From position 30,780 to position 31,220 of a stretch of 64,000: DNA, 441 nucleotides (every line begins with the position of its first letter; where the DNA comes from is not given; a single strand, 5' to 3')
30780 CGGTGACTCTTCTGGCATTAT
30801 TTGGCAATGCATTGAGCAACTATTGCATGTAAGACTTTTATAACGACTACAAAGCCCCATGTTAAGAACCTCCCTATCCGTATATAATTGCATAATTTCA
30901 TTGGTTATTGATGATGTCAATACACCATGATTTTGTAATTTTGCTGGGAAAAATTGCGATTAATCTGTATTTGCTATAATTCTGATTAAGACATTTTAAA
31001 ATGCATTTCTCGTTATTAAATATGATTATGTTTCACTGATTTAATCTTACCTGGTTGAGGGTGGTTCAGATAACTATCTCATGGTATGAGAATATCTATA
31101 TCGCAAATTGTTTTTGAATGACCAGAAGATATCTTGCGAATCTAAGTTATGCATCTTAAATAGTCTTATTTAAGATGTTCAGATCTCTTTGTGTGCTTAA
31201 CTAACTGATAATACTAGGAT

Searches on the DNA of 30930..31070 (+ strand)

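Call 56: search_dna_similar(query=window:30930-31070:+, collection=ecoli_genomes, mode=distant, max_rows=30, rows=spread)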
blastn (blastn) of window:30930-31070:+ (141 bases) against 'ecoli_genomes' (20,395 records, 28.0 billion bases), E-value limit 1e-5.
Records with a match: 4108; places in all: 4114; records where one place covers at least 80% of the query: 4062.
Genomes with a match: 4108 of 5426; with a place that covers at least 80% of the query: 4062. Places per genome that has any: lowest 1, median 1, highest 2. On chromosomes: 4114 places; on plasmids: 0.
Best place of each record, by identity: >=99% 2417; 95-99% 507; 90-95% 1182; 80-90% 2.
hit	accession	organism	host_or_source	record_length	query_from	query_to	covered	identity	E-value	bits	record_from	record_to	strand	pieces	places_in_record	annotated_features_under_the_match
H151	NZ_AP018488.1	Escherichia coli O157:H7 strain PV15-279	Homo sapiens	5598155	1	141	100%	100.0%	4e-65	255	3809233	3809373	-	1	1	none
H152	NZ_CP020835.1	Escherichia coli strain CFSAN051542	blue cheese in wax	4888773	1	141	100%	100.0%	4e-65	255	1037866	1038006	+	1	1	none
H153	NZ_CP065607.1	Escherichia coli strain FDAARGOS_946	missing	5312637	1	141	100%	100.0%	4e-65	255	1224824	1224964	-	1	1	none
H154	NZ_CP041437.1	Escherichia coli strain STEC005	goat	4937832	1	141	100%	100.0%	4e-65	255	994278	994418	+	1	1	none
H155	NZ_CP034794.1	Escherichia coli strain 06-3462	missing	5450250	1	141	100%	100.0%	4e-65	255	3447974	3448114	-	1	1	none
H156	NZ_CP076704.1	Escherichia coli O8:H28 strain BMH-17-0027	flour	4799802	1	141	100%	100.0%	4e-65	255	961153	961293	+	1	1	none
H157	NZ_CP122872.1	Escherichia coli strain ETEC1718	Sus scrofa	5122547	1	141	100%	100.0%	4e-65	255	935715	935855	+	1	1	none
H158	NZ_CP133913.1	Escherichia coli strain M23917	Homo sapiens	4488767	1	141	100%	100.0%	4e-65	255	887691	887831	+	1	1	none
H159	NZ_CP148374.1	Escherichia coli strain Z1323HEC0108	Homo sapiens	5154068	1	141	100%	100.0%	4e-65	255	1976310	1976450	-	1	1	none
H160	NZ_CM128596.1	Escherichia coli strain 100117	Homo sapiens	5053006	1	141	100%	100.0%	4e-65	255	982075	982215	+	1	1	none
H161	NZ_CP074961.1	Escherichia coli strain 01_3327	Homo sapiens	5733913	1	141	100%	100.0%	4e-65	255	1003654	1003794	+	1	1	none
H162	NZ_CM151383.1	Escherichia coli strain 04A19CPO007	Homo sapiens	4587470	1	141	100%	100.0%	4e-65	255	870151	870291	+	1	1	none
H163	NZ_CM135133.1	Escherichia coli strain K99B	-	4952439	1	141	100%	100.0%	4e-65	255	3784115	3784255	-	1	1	none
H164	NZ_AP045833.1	Escherichia coli strain wlxctx60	Ursus thibetanus japonicus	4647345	1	141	100%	100.0%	4e-65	255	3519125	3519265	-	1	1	none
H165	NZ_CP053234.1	Escherichia coli strain SCU-106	Homo sapiens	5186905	1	141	100%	99.3%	2e-63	251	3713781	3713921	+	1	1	none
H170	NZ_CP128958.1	Escherichia coli strain TUM2330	missing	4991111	1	141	100%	95.0%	2e-55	224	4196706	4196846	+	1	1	none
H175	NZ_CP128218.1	Escherichia coli strain TG1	Laboratory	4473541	1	141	100%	92.9%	1e-51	210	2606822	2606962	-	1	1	none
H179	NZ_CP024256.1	Escherichia coli strain ATCC 43886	Homo sapiens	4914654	1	141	100%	92.2%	7e-49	202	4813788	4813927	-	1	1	none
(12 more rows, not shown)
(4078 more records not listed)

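Call 58: get_annotated_region(hit=H175, flank=60)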
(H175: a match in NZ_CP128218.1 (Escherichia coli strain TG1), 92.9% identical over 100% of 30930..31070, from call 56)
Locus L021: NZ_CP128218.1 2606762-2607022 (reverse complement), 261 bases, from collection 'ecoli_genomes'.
description: Escherichia coli strain TG1 chromosome, complete genome
organism: Escherichia coli strain TG1 (NCBI taxid 562)
replicon: chromosome; assembly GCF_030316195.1
host: -; source: Laboratory; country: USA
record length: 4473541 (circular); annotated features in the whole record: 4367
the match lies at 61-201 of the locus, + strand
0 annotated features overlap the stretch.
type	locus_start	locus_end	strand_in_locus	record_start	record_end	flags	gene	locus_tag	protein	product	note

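Call 59: get_annotated_region(hit=H170, flank=60)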
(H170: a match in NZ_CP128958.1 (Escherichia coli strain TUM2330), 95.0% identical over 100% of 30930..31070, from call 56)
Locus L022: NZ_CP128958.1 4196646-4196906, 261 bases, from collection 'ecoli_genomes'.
description: Escherichia coli strain TUM2330 chromosome, complete genome
organism: Escherichia coli strain TUM2330 (NCBI taxid 562)
replicon: chromosome; assembly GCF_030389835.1
host: missing; source: missing; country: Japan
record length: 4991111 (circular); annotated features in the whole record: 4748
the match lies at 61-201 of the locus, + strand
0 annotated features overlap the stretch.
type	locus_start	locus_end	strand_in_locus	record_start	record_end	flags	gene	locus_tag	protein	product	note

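Call 60: get_annotated_region(hit=H179, flank=60)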
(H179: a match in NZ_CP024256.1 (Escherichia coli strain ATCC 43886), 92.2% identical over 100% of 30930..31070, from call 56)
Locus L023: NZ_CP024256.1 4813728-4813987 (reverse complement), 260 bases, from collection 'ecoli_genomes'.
description: Escherichia coli strain ATCC 43886 chromosome, complete genome
organism: Escherichia coli strain ATCC 43886 (NCBI taxid 562)
replicon: chromosome; assembly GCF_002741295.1
host: Homo sapiens; source: Feces, human; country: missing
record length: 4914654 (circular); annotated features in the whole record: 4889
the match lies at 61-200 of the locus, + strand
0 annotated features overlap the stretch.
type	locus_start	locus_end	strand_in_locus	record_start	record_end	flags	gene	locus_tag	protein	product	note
